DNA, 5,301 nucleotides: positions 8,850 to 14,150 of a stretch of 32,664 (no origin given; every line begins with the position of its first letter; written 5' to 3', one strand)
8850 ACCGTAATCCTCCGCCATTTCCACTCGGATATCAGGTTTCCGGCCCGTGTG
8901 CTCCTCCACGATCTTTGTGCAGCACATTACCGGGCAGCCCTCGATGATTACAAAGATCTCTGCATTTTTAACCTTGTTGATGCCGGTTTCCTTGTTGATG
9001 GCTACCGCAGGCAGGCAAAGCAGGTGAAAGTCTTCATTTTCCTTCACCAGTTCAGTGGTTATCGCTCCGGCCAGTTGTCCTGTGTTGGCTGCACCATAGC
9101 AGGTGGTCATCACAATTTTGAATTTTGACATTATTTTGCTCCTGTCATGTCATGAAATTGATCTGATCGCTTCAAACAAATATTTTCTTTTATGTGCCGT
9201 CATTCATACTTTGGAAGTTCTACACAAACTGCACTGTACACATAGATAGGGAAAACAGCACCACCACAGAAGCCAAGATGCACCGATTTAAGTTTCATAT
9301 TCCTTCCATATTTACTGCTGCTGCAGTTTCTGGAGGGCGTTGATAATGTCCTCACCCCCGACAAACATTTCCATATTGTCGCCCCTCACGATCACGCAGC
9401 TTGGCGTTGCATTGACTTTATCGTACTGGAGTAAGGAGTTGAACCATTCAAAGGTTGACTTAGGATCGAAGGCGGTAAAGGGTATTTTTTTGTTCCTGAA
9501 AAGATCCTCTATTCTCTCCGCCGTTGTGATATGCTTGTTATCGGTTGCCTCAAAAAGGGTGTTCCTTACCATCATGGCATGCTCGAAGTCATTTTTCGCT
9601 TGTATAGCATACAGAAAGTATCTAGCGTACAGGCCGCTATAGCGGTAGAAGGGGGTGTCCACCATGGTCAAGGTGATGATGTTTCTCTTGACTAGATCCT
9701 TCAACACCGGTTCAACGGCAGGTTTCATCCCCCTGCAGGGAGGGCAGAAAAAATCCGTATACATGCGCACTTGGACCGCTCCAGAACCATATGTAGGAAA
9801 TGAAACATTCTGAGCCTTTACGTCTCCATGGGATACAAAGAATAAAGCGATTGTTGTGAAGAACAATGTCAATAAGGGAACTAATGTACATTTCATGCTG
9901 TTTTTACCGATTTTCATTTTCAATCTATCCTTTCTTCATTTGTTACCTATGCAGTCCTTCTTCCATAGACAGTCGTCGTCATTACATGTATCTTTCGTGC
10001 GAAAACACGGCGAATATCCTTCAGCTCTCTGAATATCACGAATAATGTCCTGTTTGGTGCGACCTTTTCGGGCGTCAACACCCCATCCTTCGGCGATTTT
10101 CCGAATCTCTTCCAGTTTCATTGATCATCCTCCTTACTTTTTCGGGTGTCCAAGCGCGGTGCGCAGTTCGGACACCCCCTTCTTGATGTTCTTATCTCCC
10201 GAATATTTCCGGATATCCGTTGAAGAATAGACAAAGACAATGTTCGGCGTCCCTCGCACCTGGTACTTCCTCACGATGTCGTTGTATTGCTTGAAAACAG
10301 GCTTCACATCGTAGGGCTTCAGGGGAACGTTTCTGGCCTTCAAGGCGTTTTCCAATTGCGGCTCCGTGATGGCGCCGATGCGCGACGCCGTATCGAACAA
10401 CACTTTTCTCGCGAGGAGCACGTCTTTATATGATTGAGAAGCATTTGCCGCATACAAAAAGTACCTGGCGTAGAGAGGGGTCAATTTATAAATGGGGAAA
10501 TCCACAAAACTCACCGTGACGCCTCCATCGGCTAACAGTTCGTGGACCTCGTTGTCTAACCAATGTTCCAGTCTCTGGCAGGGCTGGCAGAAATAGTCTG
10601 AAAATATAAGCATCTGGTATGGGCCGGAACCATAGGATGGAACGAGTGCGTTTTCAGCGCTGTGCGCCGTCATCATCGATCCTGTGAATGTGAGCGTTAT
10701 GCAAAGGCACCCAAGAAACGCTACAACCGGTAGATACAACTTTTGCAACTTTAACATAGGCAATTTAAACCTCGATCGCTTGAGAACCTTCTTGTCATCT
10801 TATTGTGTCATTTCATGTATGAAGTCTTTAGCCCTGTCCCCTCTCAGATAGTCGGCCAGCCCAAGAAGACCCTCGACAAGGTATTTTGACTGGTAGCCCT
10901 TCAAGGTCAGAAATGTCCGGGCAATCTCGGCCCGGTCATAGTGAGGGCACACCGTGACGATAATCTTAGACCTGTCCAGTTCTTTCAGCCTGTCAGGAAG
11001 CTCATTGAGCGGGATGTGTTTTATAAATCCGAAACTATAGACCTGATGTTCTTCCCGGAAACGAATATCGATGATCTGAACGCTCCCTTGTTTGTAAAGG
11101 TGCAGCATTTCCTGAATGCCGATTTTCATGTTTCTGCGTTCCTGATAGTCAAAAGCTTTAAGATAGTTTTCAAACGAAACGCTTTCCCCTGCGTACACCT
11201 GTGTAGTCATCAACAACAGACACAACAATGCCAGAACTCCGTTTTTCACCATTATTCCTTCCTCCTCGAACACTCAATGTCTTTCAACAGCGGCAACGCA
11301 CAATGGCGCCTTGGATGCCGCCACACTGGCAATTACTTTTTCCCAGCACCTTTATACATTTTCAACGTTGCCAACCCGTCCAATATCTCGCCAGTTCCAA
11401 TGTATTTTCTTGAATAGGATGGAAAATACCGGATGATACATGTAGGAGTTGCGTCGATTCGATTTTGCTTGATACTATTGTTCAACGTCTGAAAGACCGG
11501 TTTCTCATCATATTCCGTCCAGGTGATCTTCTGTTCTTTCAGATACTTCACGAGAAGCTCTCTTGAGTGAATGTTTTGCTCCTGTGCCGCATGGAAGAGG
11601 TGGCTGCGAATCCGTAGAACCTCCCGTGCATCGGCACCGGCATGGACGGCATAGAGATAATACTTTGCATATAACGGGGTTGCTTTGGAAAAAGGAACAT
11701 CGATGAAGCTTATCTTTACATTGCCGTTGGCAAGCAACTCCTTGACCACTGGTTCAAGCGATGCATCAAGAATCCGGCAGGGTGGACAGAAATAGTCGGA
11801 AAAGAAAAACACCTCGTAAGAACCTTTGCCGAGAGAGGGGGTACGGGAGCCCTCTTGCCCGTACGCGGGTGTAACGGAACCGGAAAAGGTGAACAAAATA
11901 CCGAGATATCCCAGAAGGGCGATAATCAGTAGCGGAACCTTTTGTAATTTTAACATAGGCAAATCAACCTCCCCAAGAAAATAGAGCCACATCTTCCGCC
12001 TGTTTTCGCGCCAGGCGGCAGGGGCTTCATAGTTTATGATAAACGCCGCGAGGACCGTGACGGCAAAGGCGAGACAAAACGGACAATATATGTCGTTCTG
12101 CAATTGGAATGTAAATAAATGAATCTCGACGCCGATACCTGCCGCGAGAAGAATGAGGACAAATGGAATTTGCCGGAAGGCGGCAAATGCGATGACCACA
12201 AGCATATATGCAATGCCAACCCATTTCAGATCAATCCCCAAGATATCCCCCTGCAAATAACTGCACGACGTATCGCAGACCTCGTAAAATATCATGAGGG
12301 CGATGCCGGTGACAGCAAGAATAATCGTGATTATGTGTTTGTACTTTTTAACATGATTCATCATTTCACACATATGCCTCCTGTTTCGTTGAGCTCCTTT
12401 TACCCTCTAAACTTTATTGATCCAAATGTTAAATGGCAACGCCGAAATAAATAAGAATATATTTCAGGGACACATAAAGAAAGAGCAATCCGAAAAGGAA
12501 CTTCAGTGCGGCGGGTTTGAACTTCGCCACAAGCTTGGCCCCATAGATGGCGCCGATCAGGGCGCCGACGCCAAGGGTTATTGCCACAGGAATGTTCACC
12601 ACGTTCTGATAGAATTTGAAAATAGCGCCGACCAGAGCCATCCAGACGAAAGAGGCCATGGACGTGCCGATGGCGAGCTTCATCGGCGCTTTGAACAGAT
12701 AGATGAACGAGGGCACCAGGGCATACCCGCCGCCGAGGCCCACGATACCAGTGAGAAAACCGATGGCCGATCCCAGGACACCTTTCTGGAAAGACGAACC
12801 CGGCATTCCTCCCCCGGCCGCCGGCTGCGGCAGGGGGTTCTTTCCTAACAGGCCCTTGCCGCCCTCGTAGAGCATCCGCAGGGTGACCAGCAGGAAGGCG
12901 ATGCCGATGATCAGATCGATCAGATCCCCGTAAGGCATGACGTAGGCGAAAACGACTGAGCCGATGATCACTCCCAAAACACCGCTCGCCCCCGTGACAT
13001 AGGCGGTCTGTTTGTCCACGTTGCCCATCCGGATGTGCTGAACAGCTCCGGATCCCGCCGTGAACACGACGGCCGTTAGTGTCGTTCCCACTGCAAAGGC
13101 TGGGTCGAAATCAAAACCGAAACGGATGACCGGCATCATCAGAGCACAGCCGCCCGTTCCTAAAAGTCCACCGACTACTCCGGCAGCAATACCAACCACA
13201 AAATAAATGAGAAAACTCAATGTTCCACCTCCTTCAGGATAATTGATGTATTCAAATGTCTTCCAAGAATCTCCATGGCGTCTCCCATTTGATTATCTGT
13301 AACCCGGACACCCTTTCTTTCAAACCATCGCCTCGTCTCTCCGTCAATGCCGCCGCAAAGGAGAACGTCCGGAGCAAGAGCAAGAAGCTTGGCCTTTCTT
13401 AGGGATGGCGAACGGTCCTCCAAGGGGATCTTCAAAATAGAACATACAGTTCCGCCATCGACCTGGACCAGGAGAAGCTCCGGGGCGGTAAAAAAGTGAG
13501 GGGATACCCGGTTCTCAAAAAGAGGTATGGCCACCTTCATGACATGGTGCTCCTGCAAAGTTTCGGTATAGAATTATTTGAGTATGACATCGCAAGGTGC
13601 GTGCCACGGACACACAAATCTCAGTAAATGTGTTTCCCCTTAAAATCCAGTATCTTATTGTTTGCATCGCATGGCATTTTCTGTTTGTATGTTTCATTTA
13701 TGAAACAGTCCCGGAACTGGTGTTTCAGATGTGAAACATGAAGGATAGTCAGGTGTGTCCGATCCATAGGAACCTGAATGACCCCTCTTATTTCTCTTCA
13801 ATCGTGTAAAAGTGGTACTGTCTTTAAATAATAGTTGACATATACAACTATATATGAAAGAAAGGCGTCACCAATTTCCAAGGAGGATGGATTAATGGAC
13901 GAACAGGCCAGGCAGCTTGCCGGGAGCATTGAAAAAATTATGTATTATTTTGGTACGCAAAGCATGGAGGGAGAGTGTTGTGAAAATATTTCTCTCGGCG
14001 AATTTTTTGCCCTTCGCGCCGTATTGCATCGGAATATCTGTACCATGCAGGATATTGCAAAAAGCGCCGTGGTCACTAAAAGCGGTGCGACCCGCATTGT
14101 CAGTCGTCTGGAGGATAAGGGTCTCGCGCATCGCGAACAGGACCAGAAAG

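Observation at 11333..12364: VKOR-like::DsbA-like fusion that keeps a fossil ribosome-binding site and start codon at the fusion joint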

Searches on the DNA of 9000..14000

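Call 70: search_rna_families(source=window, start=9000, end=14000, threshold=evalue, max_evalue=1)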
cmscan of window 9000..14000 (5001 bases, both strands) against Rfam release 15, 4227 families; matches with E-value up to 1: 0.
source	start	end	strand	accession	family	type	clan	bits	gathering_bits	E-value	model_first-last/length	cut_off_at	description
